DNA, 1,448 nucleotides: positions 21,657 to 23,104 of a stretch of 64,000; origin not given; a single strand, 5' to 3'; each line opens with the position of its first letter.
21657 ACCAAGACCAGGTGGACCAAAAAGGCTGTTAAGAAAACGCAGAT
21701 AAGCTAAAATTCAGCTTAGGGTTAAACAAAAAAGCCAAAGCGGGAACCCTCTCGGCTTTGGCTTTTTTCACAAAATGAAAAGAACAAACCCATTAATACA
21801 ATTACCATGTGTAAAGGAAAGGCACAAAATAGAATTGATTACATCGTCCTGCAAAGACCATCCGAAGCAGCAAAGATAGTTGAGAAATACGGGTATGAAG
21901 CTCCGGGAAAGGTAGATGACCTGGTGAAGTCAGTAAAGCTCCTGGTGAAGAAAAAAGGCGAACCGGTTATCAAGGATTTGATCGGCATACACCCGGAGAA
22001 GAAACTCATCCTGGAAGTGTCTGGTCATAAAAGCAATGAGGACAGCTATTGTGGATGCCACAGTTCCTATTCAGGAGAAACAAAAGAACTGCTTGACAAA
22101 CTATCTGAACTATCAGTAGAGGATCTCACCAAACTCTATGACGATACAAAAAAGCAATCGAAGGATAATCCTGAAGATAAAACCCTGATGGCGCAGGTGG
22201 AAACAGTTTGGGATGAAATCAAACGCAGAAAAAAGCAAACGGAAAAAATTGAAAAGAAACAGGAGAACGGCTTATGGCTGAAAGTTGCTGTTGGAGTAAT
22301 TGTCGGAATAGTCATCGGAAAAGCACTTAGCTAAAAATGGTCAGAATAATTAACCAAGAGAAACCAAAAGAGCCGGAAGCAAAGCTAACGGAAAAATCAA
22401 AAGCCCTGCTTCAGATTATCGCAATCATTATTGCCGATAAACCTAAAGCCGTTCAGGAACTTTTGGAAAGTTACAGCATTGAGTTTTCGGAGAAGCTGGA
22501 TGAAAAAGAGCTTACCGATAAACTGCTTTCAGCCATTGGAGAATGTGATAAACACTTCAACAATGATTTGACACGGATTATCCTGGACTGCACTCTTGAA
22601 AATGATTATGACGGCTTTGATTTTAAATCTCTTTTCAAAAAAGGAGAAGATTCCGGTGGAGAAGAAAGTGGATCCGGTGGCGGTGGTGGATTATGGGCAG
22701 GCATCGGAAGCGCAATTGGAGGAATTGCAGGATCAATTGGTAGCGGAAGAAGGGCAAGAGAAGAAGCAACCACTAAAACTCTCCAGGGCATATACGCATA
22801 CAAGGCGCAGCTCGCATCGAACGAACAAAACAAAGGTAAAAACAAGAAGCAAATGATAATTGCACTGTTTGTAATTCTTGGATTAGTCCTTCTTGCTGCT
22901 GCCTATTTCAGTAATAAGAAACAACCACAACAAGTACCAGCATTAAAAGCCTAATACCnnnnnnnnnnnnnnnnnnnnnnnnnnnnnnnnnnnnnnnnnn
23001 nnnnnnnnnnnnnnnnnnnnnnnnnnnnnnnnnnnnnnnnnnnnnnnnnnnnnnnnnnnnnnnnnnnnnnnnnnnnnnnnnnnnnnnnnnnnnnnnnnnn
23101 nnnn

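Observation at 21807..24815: Five tandem paralogous tail-anchored proteins with charged single-helix stalks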

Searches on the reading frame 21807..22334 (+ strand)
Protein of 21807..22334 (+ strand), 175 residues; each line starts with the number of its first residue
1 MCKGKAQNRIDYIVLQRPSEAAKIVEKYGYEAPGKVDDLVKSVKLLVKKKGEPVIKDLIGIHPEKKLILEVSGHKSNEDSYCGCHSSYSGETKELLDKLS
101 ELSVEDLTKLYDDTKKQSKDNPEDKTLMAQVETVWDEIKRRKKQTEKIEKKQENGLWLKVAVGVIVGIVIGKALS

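Call 4: search_protein_families(library=pfam, proteins=[window:21807-22334:+], max_evalue=1)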
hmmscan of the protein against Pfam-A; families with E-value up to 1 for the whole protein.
window:21807-22334:+ (175 aa): 2 families
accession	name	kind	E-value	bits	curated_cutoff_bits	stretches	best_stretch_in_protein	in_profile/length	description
PF05808.16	Podoplanin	-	0.029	15.1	30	1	97-171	47-115/135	Podoplanin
PF21607.2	FabD_helical_ins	-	0.52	11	27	1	112-153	5-48/80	[Acyl-carrier-protein] S-malonyltransferase, inserted helical domain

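Call 5: search_protein_families(library=phrogs, proteins=[window:21807-22334:+], max_evalue=1)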
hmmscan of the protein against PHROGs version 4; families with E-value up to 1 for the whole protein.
window:21807-22334:+ (175 aa): 4 families
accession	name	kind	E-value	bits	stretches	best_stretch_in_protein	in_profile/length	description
phrog_451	-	unknown function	0.019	15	1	95-171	32-107/461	-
phrog_19618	-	tail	0.058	13.4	1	113-168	42-100/387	tail collar protein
phrog_11300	-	unknown function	0.68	9.5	1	25-72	492-539/619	-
phrog_6541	-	unknown function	0.69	10.8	1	96-130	35-65/69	-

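Call 25: find_homologous_proteins(query=window:21807-22334:+, max_evalue=0.001)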
Query window:21807-22334:+ (175 aa): 96 proteins with E <= 0.001 among 230 candidates.
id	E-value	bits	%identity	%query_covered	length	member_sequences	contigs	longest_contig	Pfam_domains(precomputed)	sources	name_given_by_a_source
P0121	6.7e-100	350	93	100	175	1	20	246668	-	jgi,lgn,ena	jgi:hypothetical protein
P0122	6.2e-99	347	92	100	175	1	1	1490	-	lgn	-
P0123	1.5e-97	342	90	100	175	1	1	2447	-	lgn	-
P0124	1.6e-97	342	90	100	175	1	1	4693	-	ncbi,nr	ncbi:MAG TPA: hypothetical protein VLB84_19085 [Bacteroidia bacterium]|nr:hypothetical protein [Bact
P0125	2.3e-97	342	91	100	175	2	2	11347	-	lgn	-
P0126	2.9e-97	341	92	100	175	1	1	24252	-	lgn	-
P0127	1.2e-96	339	90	100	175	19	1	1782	-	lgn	-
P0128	1.7e-96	339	88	100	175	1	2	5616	-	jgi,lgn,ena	-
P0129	6.2e-96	337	91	100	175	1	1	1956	-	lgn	-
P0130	8.6e-95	333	87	100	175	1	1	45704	-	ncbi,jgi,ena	-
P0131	2.0e-94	332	87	100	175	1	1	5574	-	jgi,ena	-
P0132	2.3e-94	332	90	100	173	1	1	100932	-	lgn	-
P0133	2.4e-94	332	90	100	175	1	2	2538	-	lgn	-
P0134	4.2e-94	331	90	100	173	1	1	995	-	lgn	-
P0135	5.3e-94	331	90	100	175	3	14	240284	-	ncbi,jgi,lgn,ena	ncbi:MAG: hypothetical protein WAQ28_05870 [Bacteroidia bacterium]|jgi:hypothetical protein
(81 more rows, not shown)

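Call 66: predict_structure(alignment_id=A4)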
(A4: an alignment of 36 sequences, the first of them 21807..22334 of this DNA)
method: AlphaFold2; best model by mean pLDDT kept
length: 175 residues; sequences in the alignment: 36
mean_pLDDT: 69.9   pTM: 0.37
mean pLDDT of the five models: 69.9, 69.8, 69.6, 69.4, 60.8
residues with pLDDT >= 90: 3; 70-90: 96; 50-70: 54; < 50: 22
segments of 3 or more residues with pLDDT < 50: 1-5, 73-88
pLDDT, mean of each block of 10 residues (from residue 1): 51 84 89 85 86 79 66 46 46 62 74 77 69 77 67 63 73 61
secondary structure, 60 per line:
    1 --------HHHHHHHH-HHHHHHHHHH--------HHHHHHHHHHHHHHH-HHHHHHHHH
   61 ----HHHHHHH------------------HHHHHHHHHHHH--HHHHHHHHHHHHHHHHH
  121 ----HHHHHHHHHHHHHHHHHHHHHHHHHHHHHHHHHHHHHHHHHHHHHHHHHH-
elements in order: H9-16 H18-27 H36-50 H52-60 H65-71 H90-101 H104-120 H125-174
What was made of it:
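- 21807..22334 (+): A175: tail-anchored protein, group A/B. It has an N-terminal five-helix domain, a degenerate Cys cluster, and a long helix running into the C-terminal membrane helix (residues 155-175). AlphaFold pLDDT 70, with helices 9-71 and 125-174 (call 66).
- Closest known: Eukaryotic and bacterial tail-anchored proteins. Same: A175 is predicted as one long helix entering the membrane (call 66).
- Checked: For A175, AlphaFold predicts one continuous helix over residues 125-174 that runs into the anchor (call 66).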

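Call 68: fold_search(model_id=the predicted structure, library=pdb)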
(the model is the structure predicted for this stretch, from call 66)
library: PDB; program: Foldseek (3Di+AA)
matches with E <= 10: 86; with E <= 0.001: 0
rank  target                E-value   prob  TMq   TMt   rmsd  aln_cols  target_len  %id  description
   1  2g0u_MODEL_1_A        7.5e-01  0.69  0.25  0.44  13.4        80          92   21  Solution Structure of Monomeric BsaL, the Type III Secretion Needle Protein of Burkholderia pseudomallei (released 2006-05-23)
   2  4im9_C                9.4e-01  0.11  0.17  0.21  18.1       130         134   13  Cystal structure of DnaG primase C-terminal domain from Vibrio cholerae (released 2014-05-07)
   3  7nri_D                1.0e+00  0.13  0.19  0.16  14.2       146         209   14  Structure of the darobactin-bound E. coli BAM complex (BamABCDE) (released 2021-04-21)
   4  7pdj_F                1.4e+00  0.21  0.26  0.28  16.2       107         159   15  R12E vFLIP mutant (released 2022-05-11)
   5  9g25_J                1.8e+00  0.21  0.24  0.36  14.4       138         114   14  snR30 snoRNP - State 1 - Utp23-Krr1-deltaC3 (released 2025-06-18)
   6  9c3i_S                1.8e+00  0.15  0.26  0.20  18.8       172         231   14  Rebuilt CNOT3/tRNA-LEU structure (released 2024-12-04)
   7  9c3h_SB               1.9e+00  0.12  0.23  0.18  19.3       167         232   14  Structure of the CNOT3-bound human 80S ribosome with tRNA-ARG in the P-site. (released 2024-12-04)
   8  9e71_BQ               2.0e+00  0.21  0.24  0.28  14.6       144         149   17  Cryo-EM structure of the Pyrobaculum calidifontis 70S ribosome (released 2024-11-20)
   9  5jr9_C                2.0e+00  0.07  0.18  0.17  16.6       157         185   15  Crystal structure of apo-NeC3PO (released 2016-09-28)
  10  5l0y_B                2.2e+00  0.12  0.24  0.28  14.9       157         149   14  Crystal Structure of a Sec72-ssa1 c-terminal peptide fusion protein (released 2017-03-22)
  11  4v4n_BQ               2.2e+00  0.10  0.22  0.24  16.4       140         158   15  Structure of the Methanococcus jannaschii ribosome-SecYEBeta channel complex (released 2014-07-09)
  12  8r6f_N                2.3e+00  0.20  0.24  0.30  14.8       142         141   16  CryoEM structure of wheat 40S ribosomal subunit, body domain (released 2023-12-27)
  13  6v8e_A                2.3e+00  0.06  0.16  0.22  16.1       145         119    9  Computationally designed C3-symmetric homotrimer from TPR repeat protein (released 2020-08-12)
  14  5jr9_D                2.5e+00  0.06  0.18  0.17  16.5       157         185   15  Crystal structure of apo-NeC3PO (released 2016-09-28)
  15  2ehw_C                2.6e+00  0.30  0.33  0.48  15.1       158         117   16  Conserved hypothetical proteim (TTHB059) from Thermo thermophilus HB8 (released 2007-09-11)
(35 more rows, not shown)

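Call 69: search_protein_representatives(alignment_id=A4)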
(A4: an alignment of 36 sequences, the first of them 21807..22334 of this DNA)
Query: 36 sequences, 177 profile positions. Proteins with E-value up to 0.001 (for the whole library): 459; up to 1e-10: 93; up to 1e-30: 22. The best 150 are listed.
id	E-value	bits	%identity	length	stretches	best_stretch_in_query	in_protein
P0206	2.0e-85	301.2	-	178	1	1-176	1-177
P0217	1.8e-50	187.4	-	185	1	6-175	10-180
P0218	3.9e-49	183.0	-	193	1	6-176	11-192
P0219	2.2e-45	170.8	-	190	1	6-175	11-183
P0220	5.6e-43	163.0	-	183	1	5-175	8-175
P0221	2.8e-42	160.7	-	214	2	6-89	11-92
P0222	1.1e-40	155.4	-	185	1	7-176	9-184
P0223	8.0e-38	146.2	-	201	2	5-90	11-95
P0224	3.2e-37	144.2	-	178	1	8-176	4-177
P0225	1.3e-34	135.7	-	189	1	6-175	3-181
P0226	2.3e-34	134.9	-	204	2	7-86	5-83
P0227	4.4e-34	134.0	-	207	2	6-89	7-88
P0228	2.2e-33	131.7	-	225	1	6-174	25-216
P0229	2.7e-33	131.4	-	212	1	6-174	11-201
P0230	3.5e-33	131.1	-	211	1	6-175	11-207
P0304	1.9e-11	60.3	-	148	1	11-98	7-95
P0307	7.0e-11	58.4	-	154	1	11-91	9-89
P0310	3.9e-10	56.0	-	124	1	11-103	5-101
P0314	2.2e-09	53.6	-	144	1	11-87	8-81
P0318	4.9e-09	52.4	-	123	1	8-88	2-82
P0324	1.6e-08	50.8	-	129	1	11-94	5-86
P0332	2.8e-08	50.0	-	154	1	11-96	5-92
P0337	4.3e-08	49.3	-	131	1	11-90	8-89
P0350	8.8e-08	48.3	-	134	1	13-85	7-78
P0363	2.4e-07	46.9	-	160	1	11-90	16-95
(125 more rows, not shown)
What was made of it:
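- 21807..22334 (+): 96 close homologues (call 25) and 459 representatives at E<=1e-3 (call 69).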

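Call 71: list_cluster_members(proteins=[P0304, P0307, P0310, P0314, P0318, P0324, P0332, P0337, P0350, P0363])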
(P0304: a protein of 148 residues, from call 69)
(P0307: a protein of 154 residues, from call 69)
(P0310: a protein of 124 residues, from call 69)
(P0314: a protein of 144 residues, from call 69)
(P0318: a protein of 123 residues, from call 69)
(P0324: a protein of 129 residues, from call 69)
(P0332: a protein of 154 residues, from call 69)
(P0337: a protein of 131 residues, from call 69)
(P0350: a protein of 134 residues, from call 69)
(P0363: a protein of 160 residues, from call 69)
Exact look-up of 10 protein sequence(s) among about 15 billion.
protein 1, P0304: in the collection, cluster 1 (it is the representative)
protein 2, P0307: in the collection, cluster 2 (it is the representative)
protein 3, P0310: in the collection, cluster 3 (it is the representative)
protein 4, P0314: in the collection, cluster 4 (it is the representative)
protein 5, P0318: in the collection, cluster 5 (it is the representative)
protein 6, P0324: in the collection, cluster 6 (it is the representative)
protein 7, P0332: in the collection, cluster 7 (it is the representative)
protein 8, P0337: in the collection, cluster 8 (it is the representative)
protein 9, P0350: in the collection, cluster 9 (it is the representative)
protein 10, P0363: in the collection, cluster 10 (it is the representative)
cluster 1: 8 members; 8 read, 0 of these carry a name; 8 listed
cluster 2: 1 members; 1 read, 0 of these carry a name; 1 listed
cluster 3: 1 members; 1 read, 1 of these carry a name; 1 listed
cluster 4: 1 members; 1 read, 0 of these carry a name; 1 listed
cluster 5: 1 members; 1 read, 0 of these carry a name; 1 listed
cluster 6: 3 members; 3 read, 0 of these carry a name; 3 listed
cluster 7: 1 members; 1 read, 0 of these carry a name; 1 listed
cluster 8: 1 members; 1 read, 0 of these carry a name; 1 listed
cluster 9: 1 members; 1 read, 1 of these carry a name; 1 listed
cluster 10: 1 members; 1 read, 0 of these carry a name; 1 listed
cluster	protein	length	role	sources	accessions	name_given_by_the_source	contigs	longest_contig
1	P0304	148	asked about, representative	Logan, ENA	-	-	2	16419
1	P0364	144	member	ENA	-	-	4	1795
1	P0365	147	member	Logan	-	-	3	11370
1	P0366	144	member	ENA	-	-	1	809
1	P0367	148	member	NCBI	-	-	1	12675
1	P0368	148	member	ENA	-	-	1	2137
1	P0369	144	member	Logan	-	-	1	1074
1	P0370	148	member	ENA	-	-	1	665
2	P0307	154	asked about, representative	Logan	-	-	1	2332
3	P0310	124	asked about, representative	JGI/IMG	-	hypothetical protein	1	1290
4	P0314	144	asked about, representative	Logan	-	-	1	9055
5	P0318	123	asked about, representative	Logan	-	-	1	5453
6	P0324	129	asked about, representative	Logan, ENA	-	-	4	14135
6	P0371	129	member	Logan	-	-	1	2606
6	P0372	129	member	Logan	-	-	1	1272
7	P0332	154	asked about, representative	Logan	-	-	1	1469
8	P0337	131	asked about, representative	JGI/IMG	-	-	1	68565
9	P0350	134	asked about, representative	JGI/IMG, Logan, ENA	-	hypothetical protein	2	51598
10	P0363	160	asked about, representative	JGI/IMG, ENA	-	-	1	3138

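Call 72: find_encoding_contigs(protein=P0304, flank=10000, max_places=3)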
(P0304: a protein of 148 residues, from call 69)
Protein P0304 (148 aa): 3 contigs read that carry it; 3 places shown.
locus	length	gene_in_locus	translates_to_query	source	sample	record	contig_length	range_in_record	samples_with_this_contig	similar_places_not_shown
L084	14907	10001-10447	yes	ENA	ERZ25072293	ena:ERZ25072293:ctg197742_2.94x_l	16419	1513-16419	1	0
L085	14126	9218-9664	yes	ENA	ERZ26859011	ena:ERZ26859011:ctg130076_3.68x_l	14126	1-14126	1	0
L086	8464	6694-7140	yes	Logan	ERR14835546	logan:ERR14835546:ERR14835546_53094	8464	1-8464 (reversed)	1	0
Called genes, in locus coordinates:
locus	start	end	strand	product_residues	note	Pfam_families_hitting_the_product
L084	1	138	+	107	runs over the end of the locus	-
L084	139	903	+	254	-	-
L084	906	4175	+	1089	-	PF06414:Zeta_toxin, PF13671:AAA_33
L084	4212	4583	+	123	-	-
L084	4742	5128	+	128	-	PF05866:RusA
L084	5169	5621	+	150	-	PF08299:Bac_DnaA_C (weak)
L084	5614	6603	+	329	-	-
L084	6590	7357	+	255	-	-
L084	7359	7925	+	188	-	-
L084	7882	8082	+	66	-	-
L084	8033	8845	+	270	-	-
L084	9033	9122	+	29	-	-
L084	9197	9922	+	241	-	-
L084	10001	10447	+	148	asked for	-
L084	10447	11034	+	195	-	-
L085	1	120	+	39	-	?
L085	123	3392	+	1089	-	PF06414:Zeta_toxin, PF13671:AAA_33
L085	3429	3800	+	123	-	-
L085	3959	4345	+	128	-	PF05866:RusA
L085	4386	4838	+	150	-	PF08299:Bac_DnaA_C (weak)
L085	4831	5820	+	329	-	-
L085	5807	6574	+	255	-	-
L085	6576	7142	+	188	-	-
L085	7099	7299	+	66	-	-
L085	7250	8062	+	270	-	-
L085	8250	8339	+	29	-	-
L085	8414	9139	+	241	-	-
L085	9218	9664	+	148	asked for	-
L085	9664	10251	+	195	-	-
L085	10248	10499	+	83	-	-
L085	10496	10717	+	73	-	-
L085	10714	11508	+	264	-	-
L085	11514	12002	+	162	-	-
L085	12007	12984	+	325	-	-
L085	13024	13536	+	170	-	-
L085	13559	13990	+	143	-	-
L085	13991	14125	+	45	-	?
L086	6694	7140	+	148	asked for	-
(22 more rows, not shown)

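Call 88: search_protein_families(library=padloc, proteins=[window:21807-22334:+], max_evalue=0.01)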
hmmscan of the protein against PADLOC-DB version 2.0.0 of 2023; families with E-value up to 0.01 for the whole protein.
window:21807-22334:+ (175 aa): 0 families

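Call 89: search_protein_families(library=ncbifam, proteins=[window:21807-22334:+], max_evalue=0.01)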
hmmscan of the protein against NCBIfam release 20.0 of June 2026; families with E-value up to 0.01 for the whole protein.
window:21807-22334:+ (175 aa): 2 families
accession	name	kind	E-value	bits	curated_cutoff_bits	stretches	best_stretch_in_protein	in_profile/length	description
NF033928.1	alph_xenorhab_A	subfamily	0.0013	18.1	125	1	103-173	163-232/339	alpha-xenorhabdolysin family binary toxin subunit A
TIGR04211.1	SH3_and_anchor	equivalog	0.0047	16.6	65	1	91-172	102-182/198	TIGR04211 family SH3 domain-containing protein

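Call 93: search_protein_families(library=pfam, proteins=[L085:4831-5820:+, L085:5807-6574:+, L085:6576-7142:+, L085:8414-9139:+], max_evalue=0.01)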
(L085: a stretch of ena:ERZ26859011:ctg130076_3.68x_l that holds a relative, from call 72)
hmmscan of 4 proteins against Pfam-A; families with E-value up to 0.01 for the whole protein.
L085:4831-5820:+ (329 aa): 0 families

L085:5807-6574:+ (255 aa): 1 family
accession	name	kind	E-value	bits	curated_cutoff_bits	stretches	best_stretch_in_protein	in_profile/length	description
PF03452.20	Anp1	-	0.0076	16.2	28.8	0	4-44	17-56/263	Anp1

L085:6576-7142:+ (188 aa): 0 families

L085:8414-9139:+ (241 aa): 0 families

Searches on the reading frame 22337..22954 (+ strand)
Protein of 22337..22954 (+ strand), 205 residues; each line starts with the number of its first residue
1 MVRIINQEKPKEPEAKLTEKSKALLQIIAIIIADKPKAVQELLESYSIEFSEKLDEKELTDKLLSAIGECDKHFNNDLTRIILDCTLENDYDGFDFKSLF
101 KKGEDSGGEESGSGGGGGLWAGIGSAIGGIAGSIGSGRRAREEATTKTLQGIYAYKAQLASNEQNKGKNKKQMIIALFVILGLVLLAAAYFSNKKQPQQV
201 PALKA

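Call 4: search_protein_families(library=pfam, proteins=[window:22337-22954:+], max_evalue=1)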
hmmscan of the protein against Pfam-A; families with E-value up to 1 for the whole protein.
window:22337-22954:+ (205 aa): 2 families
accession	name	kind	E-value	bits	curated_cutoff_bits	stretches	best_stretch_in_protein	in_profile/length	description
PF13807.11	GNVR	-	0.22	11.9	27.7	1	161-188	48-75/82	G-rich domain on putative tyrosine kinase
PF05739.25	SNARE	-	0.23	11.9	26.8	1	159-186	26-53/53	SNARE domain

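Call 5: search_protein_families(library=phrogs, proteins=[window:22337-22954:+], max_evalue=1)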
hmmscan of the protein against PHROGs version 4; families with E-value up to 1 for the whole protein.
window:22337-22954:+ (205 aa): 1 family
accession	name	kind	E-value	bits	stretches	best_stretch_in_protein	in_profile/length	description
phrog_4415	-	other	0.47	10.9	1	104-168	39-99/279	peptidase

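Call 88: search_protein_families(library=padloc, proteins=[window:22337-22954:+], max_evalue=0.01)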
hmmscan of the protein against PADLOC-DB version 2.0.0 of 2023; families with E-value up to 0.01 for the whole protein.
window:22337-22954:+ (205 aa): 0 families

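Call 89: search_protein_families(library=ncbifam, proteins=[window:22337-22954:+], max_evalue=0.01)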
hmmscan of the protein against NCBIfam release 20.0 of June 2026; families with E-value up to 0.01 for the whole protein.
window:22337-22954:+ (205 aa): 0 families
